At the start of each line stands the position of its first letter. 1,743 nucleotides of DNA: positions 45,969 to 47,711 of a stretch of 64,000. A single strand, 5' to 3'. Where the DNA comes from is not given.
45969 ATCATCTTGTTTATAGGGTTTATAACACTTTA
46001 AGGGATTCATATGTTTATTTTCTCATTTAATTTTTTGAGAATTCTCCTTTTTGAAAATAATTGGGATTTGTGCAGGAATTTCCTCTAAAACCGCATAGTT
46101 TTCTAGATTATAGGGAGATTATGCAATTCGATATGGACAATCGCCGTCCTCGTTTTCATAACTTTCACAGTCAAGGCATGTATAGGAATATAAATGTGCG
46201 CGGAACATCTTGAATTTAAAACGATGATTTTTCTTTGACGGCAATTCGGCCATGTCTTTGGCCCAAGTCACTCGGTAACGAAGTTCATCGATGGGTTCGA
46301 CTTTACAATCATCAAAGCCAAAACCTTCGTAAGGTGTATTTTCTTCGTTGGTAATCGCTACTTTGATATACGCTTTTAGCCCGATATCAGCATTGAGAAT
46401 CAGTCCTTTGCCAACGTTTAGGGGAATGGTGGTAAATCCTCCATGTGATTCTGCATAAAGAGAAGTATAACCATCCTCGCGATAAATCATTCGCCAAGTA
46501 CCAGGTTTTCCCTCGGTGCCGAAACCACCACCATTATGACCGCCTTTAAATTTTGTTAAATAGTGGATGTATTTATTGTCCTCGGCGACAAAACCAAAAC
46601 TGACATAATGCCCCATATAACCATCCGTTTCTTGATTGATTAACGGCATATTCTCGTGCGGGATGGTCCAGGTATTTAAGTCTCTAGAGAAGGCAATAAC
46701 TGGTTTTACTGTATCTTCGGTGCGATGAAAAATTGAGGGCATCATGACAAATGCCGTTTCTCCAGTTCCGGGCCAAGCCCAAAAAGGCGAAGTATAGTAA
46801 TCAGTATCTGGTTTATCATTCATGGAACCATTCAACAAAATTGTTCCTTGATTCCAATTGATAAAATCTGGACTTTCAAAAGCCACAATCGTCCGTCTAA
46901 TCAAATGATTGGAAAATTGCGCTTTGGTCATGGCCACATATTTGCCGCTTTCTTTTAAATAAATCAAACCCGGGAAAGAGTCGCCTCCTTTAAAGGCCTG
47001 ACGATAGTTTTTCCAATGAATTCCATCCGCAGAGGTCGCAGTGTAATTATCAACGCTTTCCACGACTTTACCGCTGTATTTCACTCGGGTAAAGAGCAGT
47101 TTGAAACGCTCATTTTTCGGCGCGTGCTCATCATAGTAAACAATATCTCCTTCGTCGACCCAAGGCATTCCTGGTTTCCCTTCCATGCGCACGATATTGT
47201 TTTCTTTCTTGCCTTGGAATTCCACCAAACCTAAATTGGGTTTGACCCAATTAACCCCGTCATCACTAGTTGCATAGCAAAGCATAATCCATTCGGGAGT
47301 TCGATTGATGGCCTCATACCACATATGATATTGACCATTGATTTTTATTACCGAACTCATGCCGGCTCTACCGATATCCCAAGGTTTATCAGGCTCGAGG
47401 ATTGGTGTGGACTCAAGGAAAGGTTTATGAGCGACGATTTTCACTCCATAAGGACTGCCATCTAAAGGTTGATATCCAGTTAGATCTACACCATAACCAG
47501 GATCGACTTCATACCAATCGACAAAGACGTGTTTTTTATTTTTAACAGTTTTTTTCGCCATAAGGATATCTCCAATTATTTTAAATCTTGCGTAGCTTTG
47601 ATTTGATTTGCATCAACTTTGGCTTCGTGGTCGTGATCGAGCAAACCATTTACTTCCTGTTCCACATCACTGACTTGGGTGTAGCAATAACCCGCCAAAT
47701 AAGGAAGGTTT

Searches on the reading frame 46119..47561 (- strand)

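Call 56: search_protein_families(library=pfam, proteins=[window:46119-47561:-], max_evalue=0.0001)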
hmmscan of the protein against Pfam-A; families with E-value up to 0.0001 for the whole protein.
window:46119-47561:- (480 aa): 0 families

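Call 78: search_protein_families(library=pfam, proteins=[window:46119-47561:-], max_evalue=0.1)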
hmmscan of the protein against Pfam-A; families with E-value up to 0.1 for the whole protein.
window:46119-47561:- (480 aa): 1 family
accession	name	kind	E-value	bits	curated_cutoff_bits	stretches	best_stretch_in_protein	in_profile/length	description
PF00251.26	Glyco_hydro_32N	-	0.0016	18.5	22.1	1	71-245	15-178/307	Glycosyl hydrolases family 32 N-terminal domain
